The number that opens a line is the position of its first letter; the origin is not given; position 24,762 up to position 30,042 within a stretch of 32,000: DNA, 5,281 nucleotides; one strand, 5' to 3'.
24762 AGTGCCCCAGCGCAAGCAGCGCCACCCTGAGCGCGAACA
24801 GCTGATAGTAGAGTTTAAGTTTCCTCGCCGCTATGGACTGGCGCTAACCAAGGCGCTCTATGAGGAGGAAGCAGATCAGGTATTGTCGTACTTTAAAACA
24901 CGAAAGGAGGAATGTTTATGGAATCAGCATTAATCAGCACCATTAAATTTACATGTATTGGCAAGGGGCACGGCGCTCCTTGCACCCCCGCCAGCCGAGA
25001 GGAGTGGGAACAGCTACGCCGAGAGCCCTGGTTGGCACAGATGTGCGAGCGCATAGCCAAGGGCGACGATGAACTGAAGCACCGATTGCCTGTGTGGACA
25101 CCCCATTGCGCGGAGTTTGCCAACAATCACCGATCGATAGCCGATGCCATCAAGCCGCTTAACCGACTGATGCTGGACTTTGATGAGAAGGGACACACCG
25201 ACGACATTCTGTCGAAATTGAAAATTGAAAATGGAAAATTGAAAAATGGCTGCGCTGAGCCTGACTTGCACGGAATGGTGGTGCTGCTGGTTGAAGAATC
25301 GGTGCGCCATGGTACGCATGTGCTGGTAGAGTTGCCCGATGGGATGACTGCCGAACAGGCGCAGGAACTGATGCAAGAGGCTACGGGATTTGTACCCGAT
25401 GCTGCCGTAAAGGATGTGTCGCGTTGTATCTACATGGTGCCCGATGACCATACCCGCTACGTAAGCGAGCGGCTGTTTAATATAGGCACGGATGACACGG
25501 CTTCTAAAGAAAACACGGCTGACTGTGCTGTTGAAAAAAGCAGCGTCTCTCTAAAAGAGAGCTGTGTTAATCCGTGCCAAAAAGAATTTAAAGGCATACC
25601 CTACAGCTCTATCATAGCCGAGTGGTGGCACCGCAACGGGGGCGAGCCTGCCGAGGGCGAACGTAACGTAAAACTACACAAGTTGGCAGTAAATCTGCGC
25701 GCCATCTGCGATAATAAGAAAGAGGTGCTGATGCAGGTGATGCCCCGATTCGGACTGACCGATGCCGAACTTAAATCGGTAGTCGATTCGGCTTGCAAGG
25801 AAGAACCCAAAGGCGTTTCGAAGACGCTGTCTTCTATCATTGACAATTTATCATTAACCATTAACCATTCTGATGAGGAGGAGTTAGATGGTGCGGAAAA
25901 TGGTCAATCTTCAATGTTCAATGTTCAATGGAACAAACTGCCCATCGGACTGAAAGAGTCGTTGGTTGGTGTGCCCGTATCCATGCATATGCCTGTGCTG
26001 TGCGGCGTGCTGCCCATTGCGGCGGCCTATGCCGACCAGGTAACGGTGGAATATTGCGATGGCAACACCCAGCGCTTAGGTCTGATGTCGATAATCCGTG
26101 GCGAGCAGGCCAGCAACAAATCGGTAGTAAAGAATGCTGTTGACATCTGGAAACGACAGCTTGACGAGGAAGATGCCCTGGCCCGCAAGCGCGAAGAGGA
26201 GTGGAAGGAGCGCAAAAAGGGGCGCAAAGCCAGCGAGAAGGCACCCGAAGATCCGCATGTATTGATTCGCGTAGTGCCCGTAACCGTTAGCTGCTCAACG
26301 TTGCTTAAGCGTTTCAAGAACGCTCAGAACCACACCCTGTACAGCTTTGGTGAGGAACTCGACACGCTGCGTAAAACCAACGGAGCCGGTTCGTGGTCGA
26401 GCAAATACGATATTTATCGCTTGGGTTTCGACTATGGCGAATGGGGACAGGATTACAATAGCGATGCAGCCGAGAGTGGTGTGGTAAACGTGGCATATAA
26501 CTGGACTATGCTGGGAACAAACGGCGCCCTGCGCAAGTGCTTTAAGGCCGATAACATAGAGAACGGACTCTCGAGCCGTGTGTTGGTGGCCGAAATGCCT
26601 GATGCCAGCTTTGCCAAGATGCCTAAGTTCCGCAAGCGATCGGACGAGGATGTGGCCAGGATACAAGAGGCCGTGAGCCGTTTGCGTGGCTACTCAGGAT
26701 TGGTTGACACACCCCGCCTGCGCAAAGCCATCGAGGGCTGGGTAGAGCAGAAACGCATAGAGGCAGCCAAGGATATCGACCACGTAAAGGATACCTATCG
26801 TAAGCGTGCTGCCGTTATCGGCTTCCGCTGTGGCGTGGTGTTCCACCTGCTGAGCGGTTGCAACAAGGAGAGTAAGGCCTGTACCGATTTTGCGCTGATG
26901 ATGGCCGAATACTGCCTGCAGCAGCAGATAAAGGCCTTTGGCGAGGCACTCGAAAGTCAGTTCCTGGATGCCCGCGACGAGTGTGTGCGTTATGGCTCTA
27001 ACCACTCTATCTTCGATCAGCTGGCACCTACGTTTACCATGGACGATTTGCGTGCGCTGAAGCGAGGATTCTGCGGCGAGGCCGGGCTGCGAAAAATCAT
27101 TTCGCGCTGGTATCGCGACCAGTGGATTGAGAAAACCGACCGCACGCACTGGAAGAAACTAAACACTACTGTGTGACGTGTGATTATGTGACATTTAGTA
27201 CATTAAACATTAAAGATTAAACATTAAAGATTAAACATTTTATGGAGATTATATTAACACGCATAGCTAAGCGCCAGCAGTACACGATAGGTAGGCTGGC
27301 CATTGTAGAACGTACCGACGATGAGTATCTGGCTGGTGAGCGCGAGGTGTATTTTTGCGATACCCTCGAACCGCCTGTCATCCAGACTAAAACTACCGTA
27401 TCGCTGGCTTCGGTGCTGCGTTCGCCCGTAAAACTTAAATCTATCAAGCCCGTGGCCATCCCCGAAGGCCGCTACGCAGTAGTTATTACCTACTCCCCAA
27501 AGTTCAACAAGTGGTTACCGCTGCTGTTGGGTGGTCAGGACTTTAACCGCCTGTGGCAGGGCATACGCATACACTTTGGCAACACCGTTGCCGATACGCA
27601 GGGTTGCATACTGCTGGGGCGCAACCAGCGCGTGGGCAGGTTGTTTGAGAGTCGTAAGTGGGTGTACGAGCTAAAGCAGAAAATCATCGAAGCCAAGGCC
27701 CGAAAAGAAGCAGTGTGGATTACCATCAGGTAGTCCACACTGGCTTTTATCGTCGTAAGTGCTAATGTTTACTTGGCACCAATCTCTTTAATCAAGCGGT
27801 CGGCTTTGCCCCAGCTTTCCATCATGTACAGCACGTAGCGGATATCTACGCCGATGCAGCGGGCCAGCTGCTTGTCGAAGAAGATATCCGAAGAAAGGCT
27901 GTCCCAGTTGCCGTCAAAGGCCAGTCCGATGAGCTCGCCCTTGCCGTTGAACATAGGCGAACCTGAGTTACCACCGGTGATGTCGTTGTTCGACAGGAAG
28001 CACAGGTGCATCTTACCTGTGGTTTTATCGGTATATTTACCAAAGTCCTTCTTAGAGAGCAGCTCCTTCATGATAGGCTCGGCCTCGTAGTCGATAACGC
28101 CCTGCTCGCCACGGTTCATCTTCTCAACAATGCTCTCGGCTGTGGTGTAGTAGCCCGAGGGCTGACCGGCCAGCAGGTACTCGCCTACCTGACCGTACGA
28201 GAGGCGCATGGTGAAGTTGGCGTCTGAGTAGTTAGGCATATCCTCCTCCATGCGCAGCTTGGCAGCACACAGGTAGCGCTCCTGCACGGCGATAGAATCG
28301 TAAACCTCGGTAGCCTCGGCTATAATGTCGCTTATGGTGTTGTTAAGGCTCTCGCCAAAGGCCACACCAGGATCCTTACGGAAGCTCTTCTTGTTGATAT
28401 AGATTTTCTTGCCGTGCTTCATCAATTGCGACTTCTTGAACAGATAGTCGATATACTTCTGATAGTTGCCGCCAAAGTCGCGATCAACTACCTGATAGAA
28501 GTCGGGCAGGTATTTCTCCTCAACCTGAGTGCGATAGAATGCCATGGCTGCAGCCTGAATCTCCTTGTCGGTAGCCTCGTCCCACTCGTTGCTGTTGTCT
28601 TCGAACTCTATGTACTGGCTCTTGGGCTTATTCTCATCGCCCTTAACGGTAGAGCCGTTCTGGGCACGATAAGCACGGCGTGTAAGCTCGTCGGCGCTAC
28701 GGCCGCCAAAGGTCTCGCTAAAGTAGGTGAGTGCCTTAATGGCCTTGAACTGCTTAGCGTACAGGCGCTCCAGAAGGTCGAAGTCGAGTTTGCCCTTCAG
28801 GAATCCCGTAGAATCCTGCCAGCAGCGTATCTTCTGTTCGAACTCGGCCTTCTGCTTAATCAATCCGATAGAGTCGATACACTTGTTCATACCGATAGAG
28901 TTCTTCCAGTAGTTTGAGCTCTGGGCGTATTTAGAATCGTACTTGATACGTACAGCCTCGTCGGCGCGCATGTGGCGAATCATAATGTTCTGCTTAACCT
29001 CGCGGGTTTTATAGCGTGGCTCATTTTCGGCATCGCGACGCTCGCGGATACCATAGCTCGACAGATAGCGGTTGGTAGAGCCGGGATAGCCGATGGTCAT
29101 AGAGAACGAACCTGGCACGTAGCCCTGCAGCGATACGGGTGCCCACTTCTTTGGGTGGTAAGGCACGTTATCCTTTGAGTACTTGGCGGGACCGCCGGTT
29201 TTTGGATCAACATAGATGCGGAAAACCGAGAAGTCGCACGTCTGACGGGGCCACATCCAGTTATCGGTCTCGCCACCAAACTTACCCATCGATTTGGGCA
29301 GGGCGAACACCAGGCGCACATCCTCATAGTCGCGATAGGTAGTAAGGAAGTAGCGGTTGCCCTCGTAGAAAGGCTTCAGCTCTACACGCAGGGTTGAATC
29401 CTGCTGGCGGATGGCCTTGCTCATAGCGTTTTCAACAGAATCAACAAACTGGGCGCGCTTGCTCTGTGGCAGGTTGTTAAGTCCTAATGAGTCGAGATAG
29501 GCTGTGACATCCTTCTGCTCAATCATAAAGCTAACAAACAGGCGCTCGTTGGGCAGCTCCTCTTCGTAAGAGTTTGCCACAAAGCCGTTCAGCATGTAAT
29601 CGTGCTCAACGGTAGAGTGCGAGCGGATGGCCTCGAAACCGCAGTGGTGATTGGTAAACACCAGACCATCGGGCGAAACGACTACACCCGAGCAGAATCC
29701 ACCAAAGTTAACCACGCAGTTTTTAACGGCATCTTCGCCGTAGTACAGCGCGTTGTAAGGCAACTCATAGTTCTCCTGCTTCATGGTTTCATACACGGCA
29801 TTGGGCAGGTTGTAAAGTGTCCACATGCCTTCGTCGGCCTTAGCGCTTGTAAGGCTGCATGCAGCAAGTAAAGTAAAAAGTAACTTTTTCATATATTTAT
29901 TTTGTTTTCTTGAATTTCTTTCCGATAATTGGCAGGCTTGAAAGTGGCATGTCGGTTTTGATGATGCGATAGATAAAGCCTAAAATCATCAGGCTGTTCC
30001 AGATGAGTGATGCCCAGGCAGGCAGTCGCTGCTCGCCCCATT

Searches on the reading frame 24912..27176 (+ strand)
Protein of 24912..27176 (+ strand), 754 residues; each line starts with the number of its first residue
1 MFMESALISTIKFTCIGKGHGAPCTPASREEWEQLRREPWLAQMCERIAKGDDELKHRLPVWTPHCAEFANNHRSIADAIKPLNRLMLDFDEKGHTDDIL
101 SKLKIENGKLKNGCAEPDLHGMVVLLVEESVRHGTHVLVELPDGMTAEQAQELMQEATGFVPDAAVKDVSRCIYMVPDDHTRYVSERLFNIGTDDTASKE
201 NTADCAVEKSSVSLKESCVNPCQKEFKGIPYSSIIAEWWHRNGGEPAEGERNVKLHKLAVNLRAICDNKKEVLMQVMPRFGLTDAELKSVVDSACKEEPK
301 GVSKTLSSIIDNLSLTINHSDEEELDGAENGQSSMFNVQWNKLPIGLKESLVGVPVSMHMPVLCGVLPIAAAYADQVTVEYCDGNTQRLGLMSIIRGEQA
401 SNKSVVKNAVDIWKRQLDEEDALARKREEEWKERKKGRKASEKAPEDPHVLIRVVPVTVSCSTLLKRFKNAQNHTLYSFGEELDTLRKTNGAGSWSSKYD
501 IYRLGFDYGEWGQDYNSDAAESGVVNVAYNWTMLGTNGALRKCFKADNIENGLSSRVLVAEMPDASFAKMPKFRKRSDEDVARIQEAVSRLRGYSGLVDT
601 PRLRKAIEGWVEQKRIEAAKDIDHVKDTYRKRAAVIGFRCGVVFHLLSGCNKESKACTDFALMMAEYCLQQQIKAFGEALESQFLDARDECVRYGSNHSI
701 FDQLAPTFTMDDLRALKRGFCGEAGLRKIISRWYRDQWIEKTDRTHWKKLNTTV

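Call 4: search_protein_families(library=pfam, proteins=[window:24912-27176:+], max_evalue=0.1)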
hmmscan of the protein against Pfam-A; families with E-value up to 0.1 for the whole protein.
window:24912-27176:+ (754 aa): 2 families
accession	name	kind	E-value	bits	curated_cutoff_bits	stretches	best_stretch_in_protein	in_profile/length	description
PF13148.11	DUF3987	-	5.9e-06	26.1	27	1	401-577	73-242/364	Protein of unknown function (DUF3987)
PF19715.4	DUF6210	-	0.096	13.6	25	0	563-613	40-92/116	Family of unknown function (DUF6210)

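Call 5: search_protein_families(library=ncbifam, proteins=[window:24912-27176:+], max_evalue=0.1)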
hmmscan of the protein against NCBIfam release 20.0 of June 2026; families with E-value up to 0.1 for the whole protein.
window:24912-27176:+ (754 aa): 0 families

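Call 6: search_protein_families(library=phrogs, proteins=[window:24912-27176:+], max_evalue=0.1)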
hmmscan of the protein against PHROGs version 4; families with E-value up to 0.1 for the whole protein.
window:24912-27176:+ (754 aa): 1 family
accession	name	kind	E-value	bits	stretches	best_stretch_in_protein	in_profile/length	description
phrog_30418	-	unknown function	0.052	14.6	0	575-632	21-77/158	-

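Call 7: search_protein_families(library=padloc, proteins=[window:24912-27176:+], max_evalue=0.1)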
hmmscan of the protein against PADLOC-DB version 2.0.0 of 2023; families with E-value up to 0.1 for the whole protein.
window:24912-27176:+ (754 aa): 0 families

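Call 48: search_dna_similar(query=window:24912-27176:+, collection=phages, mode=protein, max_rows=15)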
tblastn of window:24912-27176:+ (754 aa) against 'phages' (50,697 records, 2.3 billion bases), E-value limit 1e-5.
Records with a match: 1; places in all: 1; records where one place covers at least 80% of the query: 1.
Best place of each record, by identity: <60% 1.
By first word of the organism name: Bacteriophage 1.
By host as written in the record: - 1.
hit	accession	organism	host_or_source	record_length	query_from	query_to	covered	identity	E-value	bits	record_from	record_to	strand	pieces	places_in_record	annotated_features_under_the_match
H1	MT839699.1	Bacteriophage sp.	human fecal samples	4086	116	754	85%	24.8%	5e-45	180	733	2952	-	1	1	record has no annotation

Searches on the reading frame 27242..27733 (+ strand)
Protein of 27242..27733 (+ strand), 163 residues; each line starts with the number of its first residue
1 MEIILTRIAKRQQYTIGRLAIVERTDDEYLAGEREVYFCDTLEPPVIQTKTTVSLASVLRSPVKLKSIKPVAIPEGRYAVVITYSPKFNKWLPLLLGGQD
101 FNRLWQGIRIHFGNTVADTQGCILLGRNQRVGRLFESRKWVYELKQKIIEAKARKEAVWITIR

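Call 5: search_protein_families(library=ncbifam, proteins=[window:27242-27733:+], max_evalue=0.1)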
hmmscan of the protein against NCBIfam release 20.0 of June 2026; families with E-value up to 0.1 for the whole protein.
window:27242-27733:+ (163 aa): 0 families

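Call 6: search_protein_families(library=phrogs, proteins=[window:27242-27733:+], max_evalue=0.1)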
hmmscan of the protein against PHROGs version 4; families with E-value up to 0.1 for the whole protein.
window:27242-27733:+ (163 aa): 1 family
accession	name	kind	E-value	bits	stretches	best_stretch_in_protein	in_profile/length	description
phrog_1501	-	unknown function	6.5e-16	59.5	1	5-159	12-153/159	-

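Call 7: search_protein_families(library=padloc, proteins=[window:27242-27733:+], max_evalue=0.1)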
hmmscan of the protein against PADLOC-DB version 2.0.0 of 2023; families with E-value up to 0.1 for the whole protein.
window:27242-27733:+ (163 aa): 0 families

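Call 10: search_protein_families(library=pfam, proteins=[window:27242-27733:+], max_evalue=0.001)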
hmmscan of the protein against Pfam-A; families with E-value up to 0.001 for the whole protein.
window:27242-27733:+ (163 aa): 1 family
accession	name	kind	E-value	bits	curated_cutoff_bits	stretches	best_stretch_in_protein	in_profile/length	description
PF18925.5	DUF5675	-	1.2e-23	83.6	26.7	1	5-148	2-112/114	Family of unknown function (DUF5675)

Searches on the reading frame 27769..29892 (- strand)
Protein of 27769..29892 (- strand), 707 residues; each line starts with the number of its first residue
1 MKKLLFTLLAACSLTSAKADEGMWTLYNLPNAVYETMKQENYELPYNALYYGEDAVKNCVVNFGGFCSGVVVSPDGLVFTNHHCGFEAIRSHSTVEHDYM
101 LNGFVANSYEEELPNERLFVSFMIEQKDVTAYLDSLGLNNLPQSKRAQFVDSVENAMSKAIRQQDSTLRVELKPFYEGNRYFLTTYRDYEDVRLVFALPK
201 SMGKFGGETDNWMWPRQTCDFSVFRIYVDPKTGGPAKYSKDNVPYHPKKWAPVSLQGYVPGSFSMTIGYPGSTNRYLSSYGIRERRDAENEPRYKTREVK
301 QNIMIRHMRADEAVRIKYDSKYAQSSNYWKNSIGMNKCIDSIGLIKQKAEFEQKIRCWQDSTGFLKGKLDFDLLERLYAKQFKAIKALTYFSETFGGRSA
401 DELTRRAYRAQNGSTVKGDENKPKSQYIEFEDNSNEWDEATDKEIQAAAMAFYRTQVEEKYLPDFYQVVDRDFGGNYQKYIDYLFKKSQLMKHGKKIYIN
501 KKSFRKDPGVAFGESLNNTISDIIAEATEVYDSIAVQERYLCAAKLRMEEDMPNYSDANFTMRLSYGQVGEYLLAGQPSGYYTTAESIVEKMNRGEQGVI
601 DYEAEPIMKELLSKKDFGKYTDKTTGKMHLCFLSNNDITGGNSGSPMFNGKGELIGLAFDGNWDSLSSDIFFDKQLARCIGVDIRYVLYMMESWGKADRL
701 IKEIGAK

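Call 10: search_protein_families(library=pfam, proteins=[window:27769-29892:-], max_evalue=0.001)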
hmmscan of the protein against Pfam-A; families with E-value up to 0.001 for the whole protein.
window:27769-29892:- (707 aa): 4 families
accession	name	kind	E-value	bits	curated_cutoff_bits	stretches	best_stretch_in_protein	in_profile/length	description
PF10459.15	Peptidase_S46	-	3.7e-208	694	22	1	19-705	1-697/698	Peptidase S46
PF13365.12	Trypsin_2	-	2.9e-08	35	27.6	0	624-657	113-144/144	Trypsin-like peptidase domain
PF00089.32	Trypsin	-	2.4e-07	31.2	20.6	0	613-659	148-196/220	Trypsin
PF01732.22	Mycop_pep_DUF31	-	0.00086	19.5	27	0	632-658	318-344/346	Mycoplasma peptidase (DUF31)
